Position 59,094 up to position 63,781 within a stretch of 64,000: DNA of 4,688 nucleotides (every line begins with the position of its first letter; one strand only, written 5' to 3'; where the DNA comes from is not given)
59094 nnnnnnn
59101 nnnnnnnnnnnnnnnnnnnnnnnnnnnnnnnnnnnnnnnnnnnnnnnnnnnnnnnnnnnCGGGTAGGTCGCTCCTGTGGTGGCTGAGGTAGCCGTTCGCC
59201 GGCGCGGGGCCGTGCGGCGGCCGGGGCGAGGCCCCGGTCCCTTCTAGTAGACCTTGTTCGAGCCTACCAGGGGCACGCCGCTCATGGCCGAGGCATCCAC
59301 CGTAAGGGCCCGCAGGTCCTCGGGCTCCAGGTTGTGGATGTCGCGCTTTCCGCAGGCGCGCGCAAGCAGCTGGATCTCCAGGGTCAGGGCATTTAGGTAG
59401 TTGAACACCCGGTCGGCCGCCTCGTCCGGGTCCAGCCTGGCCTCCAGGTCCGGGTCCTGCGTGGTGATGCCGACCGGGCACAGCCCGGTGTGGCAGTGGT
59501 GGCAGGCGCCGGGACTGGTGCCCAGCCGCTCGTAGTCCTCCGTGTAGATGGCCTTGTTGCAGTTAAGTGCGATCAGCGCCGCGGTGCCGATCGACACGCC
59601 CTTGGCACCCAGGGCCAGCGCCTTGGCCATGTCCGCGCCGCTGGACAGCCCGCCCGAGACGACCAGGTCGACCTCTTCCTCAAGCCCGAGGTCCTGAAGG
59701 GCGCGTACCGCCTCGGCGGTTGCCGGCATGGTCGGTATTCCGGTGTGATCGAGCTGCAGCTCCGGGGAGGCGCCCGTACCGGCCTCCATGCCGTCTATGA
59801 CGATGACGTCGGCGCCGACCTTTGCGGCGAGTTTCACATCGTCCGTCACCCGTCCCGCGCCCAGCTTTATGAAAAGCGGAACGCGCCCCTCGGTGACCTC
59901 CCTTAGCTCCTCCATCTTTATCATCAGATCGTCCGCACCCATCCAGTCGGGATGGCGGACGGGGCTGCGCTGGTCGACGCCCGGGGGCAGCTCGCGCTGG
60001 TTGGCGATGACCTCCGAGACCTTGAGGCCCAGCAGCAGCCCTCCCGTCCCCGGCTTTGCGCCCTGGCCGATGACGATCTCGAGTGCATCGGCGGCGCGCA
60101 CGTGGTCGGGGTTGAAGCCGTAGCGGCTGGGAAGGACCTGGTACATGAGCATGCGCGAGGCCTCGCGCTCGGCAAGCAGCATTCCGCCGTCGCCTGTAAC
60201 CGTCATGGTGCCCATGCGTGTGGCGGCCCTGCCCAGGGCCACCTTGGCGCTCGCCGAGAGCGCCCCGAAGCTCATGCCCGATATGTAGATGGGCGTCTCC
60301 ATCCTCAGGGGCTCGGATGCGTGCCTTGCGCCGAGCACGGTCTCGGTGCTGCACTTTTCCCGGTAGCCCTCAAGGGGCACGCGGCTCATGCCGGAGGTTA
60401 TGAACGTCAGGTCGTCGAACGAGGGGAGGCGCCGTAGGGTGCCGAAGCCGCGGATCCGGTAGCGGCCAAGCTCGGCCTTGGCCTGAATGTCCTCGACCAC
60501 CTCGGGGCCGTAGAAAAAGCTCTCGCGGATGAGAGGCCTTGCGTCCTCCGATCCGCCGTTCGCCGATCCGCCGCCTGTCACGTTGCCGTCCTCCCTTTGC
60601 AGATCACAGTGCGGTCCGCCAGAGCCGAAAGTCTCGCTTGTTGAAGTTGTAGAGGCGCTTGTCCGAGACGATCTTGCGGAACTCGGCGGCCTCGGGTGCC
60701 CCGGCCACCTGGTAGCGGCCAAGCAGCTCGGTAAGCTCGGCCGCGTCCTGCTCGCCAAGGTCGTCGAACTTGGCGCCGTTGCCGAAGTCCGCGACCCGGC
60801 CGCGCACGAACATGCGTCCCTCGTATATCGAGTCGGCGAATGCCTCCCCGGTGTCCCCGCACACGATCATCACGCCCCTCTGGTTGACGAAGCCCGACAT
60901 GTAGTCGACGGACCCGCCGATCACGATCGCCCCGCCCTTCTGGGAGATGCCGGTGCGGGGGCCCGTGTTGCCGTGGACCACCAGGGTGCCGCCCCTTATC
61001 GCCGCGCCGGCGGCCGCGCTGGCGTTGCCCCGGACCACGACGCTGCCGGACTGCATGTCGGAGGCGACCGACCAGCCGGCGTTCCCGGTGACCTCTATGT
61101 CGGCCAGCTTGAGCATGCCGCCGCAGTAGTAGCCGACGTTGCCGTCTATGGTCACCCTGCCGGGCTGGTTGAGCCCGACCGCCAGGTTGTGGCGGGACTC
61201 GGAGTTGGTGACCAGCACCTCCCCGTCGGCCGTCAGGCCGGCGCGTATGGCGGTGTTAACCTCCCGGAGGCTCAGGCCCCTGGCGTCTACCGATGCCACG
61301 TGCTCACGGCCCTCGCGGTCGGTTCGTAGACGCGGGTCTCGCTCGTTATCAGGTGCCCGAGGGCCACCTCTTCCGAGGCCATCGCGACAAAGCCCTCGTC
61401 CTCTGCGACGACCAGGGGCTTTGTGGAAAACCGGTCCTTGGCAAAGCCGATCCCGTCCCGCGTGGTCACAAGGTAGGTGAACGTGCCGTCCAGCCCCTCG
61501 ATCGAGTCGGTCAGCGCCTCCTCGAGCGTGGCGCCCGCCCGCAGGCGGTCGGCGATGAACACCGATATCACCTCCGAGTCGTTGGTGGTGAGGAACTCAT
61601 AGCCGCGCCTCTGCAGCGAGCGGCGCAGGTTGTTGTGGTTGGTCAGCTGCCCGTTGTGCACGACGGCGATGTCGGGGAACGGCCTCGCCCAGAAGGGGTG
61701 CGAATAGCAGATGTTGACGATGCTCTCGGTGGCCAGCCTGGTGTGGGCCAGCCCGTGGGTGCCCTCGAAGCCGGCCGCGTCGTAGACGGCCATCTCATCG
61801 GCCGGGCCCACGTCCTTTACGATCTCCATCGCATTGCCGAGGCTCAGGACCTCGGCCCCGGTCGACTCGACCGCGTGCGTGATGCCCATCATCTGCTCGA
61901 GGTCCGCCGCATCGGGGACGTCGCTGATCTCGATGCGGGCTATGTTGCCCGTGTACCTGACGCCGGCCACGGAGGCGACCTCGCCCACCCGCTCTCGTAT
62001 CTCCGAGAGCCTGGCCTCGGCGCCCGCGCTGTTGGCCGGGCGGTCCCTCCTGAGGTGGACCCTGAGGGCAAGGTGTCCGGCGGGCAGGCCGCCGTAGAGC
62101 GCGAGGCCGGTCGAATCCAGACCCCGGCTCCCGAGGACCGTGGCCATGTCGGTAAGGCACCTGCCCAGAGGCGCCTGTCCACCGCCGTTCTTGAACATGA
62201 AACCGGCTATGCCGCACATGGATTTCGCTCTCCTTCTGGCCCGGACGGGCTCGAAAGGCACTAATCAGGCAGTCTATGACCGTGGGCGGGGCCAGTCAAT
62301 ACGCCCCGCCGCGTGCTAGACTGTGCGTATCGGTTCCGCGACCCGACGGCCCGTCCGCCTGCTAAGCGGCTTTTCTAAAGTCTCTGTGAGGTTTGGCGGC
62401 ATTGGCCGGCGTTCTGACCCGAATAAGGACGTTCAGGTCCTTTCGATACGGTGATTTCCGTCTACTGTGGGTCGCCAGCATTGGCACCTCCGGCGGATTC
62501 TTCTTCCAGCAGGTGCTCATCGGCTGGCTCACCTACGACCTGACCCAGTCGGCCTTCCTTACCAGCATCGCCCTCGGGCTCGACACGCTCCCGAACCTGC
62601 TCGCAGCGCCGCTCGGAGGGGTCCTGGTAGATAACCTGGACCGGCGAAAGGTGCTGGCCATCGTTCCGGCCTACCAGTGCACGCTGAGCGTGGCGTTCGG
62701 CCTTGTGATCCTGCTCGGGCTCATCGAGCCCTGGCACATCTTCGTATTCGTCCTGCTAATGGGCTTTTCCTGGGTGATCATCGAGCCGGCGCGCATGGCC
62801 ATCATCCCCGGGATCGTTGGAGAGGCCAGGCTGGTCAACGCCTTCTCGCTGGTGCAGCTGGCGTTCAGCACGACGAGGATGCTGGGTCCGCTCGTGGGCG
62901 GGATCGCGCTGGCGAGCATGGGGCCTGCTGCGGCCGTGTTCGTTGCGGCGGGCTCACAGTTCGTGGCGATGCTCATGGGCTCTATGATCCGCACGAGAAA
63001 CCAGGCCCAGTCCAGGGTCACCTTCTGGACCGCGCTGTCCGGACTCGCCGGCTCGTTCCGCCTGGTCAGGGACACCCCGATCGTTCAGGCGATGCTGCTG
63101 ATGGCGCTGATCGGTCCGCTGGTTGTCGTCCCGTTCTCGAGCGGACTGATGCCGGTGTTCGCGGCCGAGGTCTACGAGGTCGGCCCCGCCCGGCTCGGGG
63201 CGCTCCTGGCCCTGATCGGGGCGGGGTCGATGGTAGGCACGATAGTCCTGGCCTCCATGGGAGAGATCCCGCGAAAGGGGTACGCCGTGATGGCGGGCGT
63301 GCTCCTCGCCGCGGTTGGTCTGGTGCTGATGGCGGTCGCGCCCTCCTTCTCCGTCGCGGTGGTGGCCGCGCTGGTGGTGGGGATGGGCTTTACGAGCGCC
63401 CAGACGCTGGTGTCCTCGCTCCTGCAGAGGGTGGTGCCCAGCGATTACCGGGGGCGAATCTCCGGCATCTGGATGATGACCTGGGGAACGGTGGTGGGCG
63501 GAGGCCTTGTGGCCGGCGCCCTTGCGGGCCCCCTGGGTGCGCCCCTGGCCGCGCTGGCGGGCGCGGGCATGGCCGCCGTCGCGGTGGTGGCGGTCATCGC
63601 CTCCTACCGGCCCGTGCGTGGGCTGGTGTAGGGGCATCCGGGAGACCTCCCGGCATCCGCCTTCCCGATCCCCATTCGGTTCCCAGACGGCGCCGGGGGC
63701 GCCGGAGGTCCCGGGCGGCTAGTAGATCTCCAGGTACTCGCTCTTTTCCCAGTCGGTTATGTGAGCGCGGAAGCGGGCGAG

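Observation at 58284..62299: Three-gene split glutamate-synthase-like cluster (amidotransferase / GXGXG / FMN) followed by a cyclophilin-like gene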

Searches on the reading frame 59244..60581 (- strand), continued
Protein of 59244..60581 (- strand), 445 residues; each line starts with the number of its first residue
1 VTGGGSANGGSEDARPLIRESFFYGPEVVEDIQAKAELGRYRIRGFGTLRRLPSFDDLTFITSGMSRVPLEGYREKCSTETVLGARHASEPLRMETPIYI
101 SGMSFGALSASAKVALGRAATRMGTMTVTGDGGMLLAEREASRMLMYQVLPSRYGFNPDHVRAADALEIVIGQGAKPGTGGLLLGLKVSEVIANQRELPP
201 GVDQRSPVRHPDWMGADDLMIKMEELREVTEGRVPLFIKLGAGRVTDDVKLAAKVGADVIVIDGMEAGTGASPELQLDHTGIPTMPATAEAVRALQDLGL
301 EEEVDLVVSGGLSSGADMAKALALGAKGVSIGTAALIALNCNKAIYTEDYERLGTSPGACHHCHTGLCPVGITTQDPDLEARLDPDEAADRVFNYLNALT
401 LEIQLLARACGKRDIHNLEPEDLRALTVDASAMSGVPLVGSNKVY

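Call 78: find_encoding_contigs(protein=P0293, flank=9000, max_places=1)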
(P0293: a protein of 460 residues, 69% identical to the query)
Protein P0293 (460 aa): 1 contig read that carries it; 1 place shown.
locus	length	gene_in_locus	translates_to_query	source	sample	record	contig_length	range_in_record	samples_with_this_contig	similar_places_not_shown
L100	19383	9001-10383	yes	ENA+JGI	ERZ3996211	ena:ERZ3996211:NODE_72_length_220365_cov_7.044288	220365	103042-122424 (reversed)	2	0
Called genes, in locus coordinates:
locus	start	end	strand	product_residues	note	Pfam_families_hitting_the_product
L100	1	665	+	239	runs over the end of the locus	PF13476:AAA_23 (weak), PF13555:AAA_29 (weak), PF00005:ABC_tran, PF02463:SMC_N (faint), PF13304:AAA_21 (weak)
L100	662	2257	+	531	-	PF01266:DAO (faint), PF01593:Amino_oxidase, PF13450:NAD_binding_8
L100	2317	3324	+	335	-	PF06500:FrsA-like, PF00561:Abhydrolase_1 (faint), PF12146:Hydrolase_4 (faint), PF12697:Abhydrolase_6 (weak), PF00326:Peptidase_S9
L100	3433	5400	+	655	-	PF02743:dCache_1, PF00672:HAMP, PF00015:MCPsignal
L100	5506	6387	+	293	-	PF00892:EamA, PF08449:UAA (weak)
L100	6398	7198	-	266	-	PF00795:CN_hydrolase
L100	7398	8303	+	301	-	PF13522:GATase_6, PF13537:GATase_7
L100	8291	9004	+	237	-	PF01493:GXGXG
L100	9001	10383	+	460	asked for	PF01645:Glu_synthase, PF01070:FMN_dh, PF03060:NMO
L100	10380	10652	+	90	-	PF04267:SoxD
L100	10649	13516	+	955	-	PF13510:Fer2_4, PF00890:FAD_binding_2, PF07992:Pyr_redox_2, PF12831:FAD_oxidored, PF13450:NAD_binding_8, PF17806:SO_alpha_A3, PF01571:GCV_T, PF08669:GCV_T_C, +3 more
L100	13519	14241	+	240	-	PF01571:GCV_T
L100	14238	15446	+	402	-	PF01946:Thi4 (weak), PF00890:FAD_binding_2 (weak), PF01266:DAO, PF01494:FAD_binding_3 (faint), PF07992:Pyr_redox_2 (faint), PF13450:NAD_binding_8 (weak), PF13738:Pyr_redox_3 (faint)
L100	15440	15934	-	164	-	PF00582:Usp (weak)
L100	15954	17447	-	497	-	PF00324:AA_permease, PF13520:AA_permease_2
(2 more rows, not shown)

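Call 80: find_encoding_contigs(protein=P0263, flank=9000, max_places=1)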
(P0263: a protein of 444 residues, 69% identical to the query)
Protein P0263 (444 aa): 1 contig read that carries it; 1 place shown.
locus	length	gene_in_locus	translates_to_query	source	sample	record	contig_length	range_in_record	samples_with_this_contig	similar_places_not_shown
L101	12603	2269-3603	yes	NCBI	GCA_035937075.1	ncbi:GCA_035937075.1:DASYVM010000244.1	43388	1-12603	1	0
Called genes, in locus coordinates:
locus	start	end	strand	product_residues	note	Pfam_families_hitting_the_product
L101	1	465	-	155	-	PF00795:CN_hydrolase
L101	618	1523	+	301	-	PF13522:GATase_6, PF13537:GATase_7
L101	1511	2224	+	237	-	PF01493:GXGXG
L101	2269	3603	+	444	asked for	PF01645:Glu_synthase, PF01070:FMN_dh, PF00478:IMPDH (faint), PF03060:NMO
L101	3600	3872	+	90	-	PF04267:SoxD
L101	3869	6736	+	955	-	PF13510:Fer2_4, PF00890:FAD_binding_2, PF01134:GIDA (weak), PF07992:Pyr_redox_2, PF12831:FAD_oxidored, PF17806:SO_alpha_A3, PF01571:GCV_T, PF08669:GCV_T_C, +3 more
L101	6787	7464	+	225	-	PF01571:GCV_T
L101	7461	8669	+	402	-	PF01946:Thi4 (weak), PF00890:FAD_binding_2 (weak), PF01266:DAO, PF01494:FAD_binding_3 (faint), PF03486:HI0933_like (faint), PF13450:NAD_binding_8 (weak), PF13738:Pyr_redox_3 (faint)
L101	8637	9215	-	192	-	PF00582:Usp (weak)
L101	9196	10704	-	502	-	PF00324:AA_permease, PF13520:AA_permease_2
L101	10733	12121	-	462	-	PF00120:Gln-synt_C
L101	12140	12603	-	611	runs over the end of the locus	PF01590:GAF, PF13185:GAF_2, PF13492:GAF_3, PF13185:GAF_2 (weak), PF17853:GGDEF_2, PF13556:HTH_30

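Call 81: find_encoding_contigs(protein=P0267, flank=9000, max_places=1)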
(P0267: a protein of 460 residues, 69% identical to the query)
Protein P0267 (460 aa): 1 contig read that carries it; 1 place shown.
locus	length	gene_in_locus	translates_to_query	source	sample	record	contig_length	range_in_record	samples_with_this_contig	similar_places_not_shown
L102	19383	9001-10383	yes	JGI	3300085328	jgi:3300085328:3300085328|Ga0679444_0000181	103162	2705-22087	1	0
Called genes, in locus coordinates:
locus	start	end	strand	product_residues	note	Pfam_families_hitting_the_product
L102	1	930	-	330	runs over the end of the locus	PF02653:BPD_transp_2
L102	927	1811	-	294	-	PF02653:BPD_transp_2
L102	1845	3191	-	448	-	PF13458:Peripla_BP_6, PF01094:ANF_receptor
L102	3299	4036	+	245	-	PF00392:GntR, PF07729:FCD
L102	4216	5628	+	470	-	PF13796:Sensor, PF00512:HisKA, PF02518:HATPase_c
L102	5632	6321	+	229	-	PF00072:Response_reg, PF00486:Trans_reg_C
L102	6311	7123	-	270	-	PF00795:CN_hydrolase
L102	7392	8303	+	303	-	PF13522:GATase_6, PF13537:GATase_7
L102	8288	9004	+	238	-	PF01493:GXGXG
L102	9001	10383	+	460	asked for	PF01645:Glu_synthase, PF01070:FMN_dh, PF03060:NMO, PF00478:IMPDH (weak)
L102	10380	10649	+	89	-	PF04267:SoxD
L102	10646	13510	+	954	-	PF13510:Fer2_4, PF00890:FAD_binding_2, PF01134:GIDA (weak), PF07992:Pyr_redox_2, PF12831:FAD_oxidored, PF17806:SO_alpha_A3, PF01571:GCV_T, PF08669:GCV_T_C, +5 more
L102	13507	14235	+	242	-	PF01571:GCV_T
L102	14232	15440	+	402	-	PF00890:FAD_binding_2, PF01266:DAO, PF01946:Thi4 (weak), PF03486:HI0933_like (faint), PF07992:Pyr_redox_2 (faint), PF13450:NAD_binding_8 (weak), PF13738:Pyr_redox_3 (faint)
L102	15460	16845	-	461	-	PF03951:Gln-synt_N (weak), PF00120:Gln-synt_C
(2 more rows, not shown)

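Call 82: find_encoding_contigs(protein=P0247, flank=9000, max_places=1)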
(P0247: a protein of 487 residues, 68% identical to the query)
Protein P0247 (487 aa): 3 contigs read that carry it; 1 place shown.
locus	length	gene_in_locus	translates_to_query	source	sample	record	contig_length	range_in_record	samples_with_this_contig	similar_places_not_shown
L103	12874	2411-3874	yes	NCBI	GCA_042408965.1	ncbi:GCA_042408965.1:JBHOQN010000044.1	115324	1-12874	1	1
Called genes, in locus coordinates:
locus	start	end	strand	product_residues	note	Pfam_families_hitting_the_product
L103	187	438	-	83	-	-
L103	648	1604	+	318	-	PF13522:GATase_6, PF13537:GATase_7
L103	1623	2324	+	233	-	PF01493:GXGXG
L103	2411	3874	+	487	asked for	PF00478:IMPDH (faint), PF01645:Glu_synthase, PF01070:FMN_dh, PF03060:NMO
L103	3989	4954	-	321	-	PF01510:Amidase_2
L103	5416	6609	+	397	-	PF00890:FAD_binding_2 (faint), PF01266:DAO, PF01946:Thi4 (weak), PF07992:Pyr_redox_2 (faint)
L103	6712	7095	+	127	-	PF04126:Cyclophil_like, PF12903:DUF3830, PF18050:Cyclophil_like2 (weak)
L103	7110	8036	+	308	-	-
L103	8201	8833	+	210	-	PF00936:BMC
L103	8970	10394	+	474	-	PF00171:Aldedh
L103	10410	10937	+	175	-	-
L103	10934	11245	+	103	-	PF03319:EutN_CcmL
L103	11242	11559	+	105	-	PF03319:EutN_CcmL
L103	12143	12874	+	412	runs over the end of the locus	-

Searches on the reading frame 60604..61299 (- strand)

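Call 3: search_protein_families(library=pfam, proteins=[window:60604-61299:-], max_evalue=0.01)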
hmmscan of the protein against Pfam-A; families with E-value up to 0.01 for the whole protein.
window:60604-61299:- (231 aa): 1 family
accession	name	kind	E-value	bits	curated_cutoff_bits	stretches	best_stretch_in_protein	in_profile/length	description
PF01493.24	GXGXG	-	5.5e-12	46.1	32.5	1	17-172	9-169/190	GXGXG motif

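Call 4: search_protein_families(library=ncbifam, proteins=[window:60604-61299:-], max_evalue=0.01)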
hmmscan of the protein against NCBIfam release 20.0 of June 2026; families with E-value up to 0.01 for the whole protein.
window:60604-61299:- (231 aa): 2 families
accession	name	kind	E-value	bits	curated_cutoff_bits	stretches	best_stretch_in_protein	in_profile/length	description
TIGR03122.1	one_C_dehyd_C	equivalog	8.7e-22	77.6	130.65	1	31-186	65-225/260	formylmethanofuran dehydrogenase subunit C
NF042910.1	FMH_DH_FwdC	exception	1.7e-19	69.9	340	1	28-190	63-232/271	tungsten-dependent formylmethanofuran dehydrogenase subunit FwdC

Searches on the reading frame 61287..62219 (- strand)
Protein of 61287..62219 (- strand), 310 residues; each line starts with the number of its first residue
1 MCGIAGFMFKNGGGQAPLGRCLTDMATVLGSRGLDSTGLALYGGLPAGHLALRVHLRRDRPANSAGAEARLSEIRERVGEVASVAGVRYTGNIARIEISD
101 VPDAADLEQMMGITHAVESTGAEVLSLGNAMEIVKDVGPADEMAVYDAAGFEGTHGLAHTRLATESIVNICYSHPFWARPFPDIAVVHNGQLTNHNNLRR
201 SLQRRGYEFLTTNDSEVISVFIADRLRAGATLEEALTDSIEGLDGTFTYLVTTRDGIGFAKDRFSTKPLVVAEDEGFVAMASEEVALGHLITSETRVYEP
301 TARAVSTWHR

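Call 3: search_protein_families(library=pfam, proteins=[window:61287-62219:-], max_evalue=0.01)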
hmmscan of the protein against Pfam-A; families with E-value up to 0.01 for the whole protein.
window:61287-62219:- (310 aa): 2 families
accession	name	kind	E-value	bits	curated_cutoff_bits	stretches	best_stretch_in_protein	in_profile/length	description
PF13522.11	GATase_6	-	4e-18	66.1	27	1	152-283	9-130/130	Glutamine amidotransferase domain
PF13537.11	GATase_7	-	9.6e-17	61.6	25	1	172-287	12-121/123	Glutamine amidotransferase domain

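Call 4: search_protein_families(library=ncbifam, proteins=[window:61287-62219:-], max_evalue=0.01)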
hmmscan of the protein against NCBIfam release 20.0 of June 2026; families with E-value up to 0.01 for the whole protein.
window:61287-62219:- (310 aa): 7 families
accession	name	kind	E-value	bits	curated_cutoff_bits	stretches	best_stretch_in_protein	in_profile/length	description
NF001484.0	PRK00331.1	subfamily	1.1e-26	93.4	381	1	119-290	31-201/601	isomerizing glutamine--fructose-6-phosphate transaminase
TIGR01135.1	glmS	equivalog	2.8e-26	92.2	418.05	1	119-290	30-200/607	glutamine--fructose-6-phosphate transaminase (isomerizing)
TIGR01134.1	purF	equivalog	4.2e-20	72.5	350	1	129-301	39-212/432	amidophosphoribosyltransferase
TIGR01536.1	asn_synth_AEB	equivalog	3e-18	66.1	267.1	1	131-292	24-171/517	asparagine synthase (glutamine-hydrolyzing)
TIGR03104.1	trio_amidotrans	equivalog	2.3e-15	55.8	570.1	1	123-288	16-166/589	N-acetylglutaminylglutamine amidotransferase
TIGR03108.1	eps_aminotran_1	hypoth_equivalog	4.5e-14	52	816.9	1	115-287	9-166/628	XrtA/PEP-CTERM system amidotransferase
NF006949.0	PRK09431.1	equivalog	9.5e-11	40.9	499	1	126-290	20-168/554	asparagine synthase B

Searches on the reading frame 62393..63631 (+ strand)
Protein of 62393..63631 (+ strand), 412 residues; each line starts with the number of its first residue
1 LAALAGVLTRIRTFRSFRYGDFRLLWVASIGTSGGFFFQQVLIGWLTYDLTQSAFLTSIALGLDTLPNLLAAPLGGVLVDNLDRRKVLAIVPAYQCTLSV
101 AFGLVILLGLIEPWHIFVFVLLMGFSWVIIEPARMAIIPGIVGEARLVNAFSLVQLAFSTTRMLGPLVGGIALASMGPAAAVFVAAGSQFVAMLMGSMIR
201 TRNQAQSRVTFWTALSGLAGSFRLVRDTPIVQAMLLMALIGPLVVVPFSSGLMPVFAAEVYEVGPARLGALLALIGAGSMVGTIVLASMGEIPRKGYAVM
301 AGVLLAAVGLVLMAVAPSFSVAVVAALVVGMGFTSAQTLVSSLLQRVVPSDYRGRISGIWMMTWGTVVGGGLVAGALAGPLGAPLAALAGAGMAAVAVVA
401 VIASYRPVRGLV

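Call 3: search_protein_families(library=pfam, proteins=[window:62393-63631:+], max_evalue=0.01)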
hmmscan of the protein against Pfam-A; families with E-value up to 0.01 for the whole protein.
window:62393-63631:+ (412 aa): 2 families
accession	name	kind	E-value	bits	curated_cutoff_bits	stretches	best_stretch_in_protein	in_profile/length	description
PF05977.19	MFS_3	-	2.9e-40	138.7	27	1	13-402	3-390/524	Transmembrane secretion effector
PF07690.21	MFS_1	-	8e-24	84.6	33.4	1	25-365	1-340/347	Major Facilitator Superfamily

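Call 4: search_protein_families(library=ncbifam, proteins=[window:62393-63631:+], max_evalue=0.01)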
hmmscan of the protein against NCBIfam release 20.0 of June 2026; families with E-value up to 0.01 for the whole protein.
window:62393-63631:+ (412 aa): 11 families
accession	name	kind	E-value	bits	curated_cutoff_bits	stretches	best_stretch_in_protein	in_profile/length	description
TIGR00900.1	2A0121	subfamily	3.9e-47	161.4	319.6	1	22-377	1-359/364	H+ Antiporter protein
NF007792.0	PRK10489.1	equivalog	9.2e-33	113.8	324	1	21-403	18-396/419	enterobactin transporter EntS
NF012178.0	tet_MFS_V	exception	3.4e-20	72.5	640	1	73-400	61-394/409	tetracycline efflux MFS transporter Tet(V)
NF052575.1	MFS_efflux_Tap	equivalog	5.5e-18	65.2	625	1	26-402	10-393/401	multidrug efflux MFS transporter Tap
NF006386.0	PRK08633.1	equivalog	2.2e-11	42.2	1221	1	23-365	13-369/1147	acyl-[ACP]--phospholipid O-acyltransferase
NF000051.1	macrolide_MefB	exception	3e-10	39.6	800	1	37-383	27-374/409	macrolide efflux MFS transporter Mef(B)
NF000246.1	macrolide_MefC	exception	1e-09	38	870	1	28-393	19-384/407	macrolide efflux MFS transporter Mef(C)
NF000245.1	macrolide_MefA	exception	1.7e-07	30.7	675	1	38-361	28-352/405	macrolide efflux MFS transporter Mef(A)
NF005291.0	PRK06814.1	equivalog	2.9e-06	25.5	1349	1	37-325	29-320/1140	acyl-[ACP]--phospholipid O-acyltransferase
NF033135.1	cmx_cmrA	equivalog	9.6e-05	21.6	400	1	218-401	191-373/374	Cmx/CmrA family chloramphenicol efflux MFS transporter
TIGR00880.1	2_A_01_02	superfamily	0.00084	19.5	131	1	68-195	11-133/141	multidrug resistance protein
